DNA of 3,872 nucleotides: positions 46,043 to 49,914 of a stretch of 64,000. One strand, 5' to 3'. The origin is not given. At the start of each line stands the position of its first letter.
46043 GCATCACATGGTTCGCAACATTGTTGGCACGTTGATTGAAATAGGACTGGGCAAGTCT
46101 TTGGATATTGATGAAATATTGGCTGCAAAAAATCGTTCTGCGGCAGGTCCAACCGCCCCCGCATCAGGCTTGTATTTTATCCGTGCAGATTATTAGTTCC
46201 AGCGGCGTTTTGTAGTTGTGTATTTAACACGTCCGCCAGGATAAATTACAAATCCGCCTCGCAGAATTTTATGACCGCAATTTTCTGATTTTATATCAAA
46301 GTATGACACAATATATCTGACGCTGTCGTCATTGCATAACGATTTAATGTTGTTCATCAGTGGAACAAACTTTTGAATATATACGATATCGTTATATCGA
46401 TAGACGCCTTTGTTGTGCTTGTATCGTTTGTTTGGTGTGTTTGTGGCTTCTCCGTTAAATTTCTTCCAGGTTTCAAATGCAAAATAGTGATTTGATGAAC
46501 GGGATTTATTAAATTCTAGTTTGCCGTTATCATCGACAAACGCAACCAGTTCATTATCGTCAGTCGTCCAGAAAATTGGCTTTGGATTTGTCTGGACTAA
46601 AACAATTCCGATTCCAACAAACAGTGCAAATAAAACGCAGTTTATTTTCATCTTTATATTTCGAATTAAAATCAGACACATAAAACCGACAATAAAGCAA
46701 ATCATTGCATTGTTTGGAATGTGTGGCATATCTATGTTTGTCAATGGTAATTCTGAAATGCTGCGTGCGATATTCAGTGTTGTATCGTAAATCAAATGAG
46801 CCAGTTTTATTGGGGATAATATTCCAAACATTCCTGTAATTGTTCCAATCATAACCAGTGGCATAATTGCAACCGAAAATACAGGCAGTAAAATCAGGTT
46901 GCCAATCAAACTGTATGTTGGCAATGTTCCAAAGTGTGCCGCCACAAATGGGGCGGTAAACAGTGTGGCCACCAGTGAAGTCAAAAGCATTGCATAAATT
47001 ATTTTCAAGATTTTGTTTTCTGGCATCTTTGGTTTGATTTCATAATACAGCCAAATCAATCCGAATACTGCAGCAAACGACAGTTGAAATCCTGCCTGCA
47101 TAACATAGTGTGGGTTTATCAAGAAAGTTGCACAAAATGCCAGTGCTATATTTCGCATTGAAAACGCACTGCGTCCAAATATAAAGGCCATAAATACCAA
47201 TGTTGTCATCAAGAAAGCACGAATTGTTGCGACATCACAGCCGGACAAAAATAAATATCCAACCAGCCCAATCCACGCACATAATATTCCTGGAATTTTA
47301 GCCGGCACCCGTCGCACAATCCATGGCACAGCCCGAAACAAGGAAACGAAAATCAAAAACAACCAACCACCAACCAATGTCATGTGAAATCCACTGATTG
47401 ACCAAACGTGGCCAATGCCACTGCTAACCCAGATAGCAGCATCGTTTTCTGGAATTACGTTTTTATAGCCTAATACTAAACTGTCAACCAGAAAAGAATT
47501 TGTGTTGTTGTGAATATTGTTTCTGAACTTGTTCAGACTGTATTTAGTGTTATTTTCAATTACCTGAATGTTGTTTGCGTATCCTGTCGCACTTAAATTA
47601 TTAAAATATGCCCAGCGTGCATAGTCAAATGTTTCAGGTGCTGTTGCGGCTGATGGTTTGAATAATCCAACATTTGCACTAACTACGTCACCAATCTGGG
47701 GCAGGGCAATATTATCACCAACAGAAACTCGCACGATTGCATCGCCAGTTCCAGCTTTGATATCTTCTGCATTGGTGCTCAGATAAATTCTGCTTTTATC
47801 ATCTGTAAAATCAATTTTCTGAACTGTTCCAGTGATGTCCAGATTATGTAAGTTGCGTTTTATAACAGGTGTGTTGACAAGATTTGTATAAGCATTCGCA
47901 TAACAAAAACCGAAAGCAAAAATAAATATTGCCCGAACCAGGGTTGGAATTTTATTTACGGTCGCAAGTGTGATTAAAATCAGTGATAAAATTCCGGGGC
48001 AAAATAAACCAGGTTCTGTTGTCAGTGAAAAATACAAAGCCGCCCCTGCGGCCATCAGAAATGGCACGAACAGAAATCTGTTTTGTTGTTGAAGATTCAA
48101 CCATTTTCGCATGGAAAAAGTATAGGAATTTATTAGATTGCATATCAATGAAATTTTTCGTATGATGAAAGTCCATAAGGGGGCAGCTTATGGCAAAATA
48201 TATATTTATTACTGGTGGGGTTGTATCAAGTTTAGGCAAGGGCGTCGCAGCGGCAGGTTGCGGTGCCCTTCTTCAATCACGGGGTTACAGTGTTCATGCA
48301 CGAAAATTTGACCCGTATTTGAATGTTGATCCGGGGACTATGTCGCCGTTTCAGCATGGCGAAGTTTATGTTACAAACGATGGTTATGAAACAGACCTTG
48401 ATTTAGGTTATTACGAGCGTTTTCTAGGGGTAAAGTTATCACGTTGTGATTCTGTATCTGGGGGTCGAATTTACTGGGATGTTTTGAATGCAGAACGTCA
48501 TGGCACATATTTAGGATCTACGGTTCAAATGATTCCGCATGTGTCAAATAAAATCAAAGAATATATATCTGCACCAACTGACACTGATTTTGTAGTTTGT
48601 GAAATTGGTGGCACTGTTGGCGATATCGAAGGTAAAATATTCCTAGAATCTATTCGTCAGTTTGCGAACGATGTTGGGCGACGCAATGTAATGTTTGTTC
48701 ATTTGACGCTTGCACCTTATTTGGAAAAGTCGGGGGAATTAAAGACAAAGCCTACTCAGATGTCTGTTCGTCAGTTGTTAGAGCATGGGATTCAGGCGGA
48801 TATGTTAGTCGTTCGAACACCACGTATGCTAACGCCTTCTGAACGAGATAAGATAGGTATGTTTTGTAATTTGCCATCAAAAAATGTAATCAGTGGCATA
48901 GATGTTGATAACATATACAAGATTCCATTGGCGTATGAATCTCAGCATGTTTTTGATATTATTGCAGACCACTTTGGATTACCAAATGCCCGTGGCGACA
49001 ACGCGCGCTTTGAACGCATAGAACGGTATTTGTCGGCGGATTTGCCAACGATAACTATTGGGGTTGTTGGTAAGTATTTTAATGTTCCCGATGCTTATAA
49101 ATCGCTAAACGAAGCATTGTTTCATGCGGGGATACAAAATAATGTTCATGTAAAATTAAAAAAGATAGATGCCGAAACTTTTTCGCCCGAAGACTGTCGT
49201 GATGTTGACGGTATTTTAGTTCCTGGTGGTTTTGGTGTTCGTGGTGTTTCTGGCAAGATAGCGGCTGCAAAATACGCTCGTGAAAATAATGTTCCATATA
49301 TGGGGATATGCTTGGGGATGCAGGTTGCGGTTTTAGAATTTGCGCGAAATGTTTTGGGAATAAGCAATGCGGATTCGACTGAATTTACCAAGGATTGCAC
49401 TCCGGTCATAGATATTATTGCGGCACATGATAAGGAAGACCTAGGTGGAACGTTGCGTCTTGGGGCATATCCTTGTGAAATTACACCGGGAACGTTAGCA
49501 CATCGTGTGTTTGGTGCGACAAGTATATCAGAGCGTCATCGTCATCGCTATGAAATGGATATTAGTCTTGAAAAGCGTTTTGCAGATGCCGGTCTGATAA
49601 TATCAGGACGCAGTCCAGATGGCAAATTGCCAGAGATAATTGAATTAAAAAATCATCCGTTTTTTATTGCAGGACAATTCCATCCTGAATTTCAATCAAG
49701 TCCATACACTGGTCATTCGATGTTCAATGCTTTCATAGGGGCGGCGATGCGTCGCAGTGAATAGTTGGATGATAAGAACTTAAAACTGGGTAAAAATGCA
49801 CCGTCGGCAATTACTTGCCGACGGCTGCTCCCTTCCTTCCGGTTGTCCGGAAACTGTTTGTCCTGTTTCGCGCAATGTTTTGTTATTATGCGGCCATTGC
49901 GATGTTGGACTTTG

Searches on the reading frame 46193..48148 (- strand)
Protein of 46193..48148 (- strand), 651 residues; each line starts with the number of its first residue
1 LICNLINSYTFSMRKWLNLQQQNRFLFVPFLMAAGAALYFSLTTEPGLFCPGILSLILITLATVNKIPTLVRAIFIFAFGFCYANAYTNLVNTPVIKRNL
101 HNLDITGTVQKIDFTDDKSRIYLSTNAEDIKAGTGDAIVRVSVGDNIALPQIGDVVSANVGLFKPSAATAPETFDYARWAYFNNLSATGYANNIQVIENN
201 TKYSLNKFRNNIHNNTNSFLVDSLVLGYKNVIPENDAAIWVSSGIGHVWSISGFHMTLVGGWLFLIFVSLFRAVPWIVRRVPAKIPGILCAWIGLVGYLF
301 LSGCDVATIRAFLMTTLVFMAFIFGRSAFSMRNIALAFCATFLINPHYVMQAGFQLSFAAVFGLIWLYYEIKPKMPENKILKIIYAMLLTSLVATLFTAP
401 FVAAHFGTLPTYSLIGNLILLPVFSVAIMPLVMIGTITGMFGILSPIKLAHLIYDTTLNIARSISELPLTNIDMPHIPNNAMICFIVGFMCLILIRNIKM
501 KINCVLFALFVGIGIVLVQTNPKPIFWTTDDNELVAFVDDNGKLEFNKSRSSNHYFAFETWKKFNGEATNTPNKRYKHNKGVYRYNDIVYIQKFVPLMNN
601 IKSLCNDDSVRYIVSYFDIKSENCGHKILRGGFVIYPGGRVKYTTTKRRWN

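Call 5: search_protein_families(library=pfam, proteins=[window:46193-48148:-], max_evalue=0.001)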
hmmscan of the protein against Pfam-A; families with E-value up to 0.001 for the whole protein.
window:46193-48148:- (651 aa): 2 families
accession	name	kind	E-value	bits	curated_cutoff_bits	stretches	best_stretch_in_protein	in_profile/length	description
PF03772.21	Competence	-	2.7e-51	174.9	23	1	224-496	1-267/270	Competence protein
PF13567.11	DUF4131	-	6.8e-15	55.6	31.6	1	47-196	6-164/165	Domain of unknown function (DUF4131)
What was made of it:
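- A comEC gene lies in the window at 46193-48148 (Pfam Competence E = 3e-51, call 5).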

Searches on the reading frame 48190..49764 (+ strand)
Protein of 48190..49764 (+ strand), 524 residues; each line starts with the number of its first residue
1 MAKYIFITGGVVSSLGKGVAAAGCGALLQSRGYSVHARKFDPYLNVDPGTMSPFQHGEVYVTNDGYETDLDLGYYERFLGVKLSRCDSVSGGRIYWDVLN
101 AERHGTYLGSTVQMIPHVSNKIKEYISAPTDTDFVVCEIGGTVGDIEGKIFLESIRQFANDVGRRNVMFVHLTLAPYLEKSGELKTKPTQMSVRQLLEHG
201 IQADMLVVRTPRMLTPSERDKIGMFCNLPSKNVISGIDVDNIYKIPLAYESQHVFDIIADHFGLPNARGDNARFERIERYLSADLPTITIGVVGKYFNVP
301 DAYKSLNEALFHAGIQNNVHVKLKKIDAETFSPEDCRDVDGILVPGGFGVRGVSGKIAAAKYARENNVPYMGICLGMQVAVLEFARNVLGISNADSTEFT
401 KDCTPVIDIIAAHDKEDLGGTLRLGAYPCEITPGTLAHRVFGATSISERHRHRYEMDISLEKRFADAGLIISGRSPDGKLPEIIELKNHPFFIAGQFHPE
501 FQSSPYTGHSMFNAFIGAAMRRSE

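Call 5: search_protein_families(library=pfam, proteins=[window:48190-49764:+], max_evalue=0.001)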
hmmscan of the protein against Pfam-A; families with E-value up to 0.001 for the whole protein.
window:48190-49764:+ (524 aa): 3 families
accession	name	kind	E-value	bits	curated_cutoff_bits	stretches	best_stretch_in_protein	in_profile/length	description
PF06418.20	CTP_synth_N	-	6.5e-111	370.4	26.1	1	3-264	1-265/265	CTP synthase N-terminus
PF00117.34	GATase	-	5.8e-39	134.2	22.8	1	299-516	2-188/190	Glutamine amidotransferase class-I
PF07722.19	Peptidase_C26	-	3.1e-06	27.6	20.5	1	358-500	96-219/219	Peptidase C26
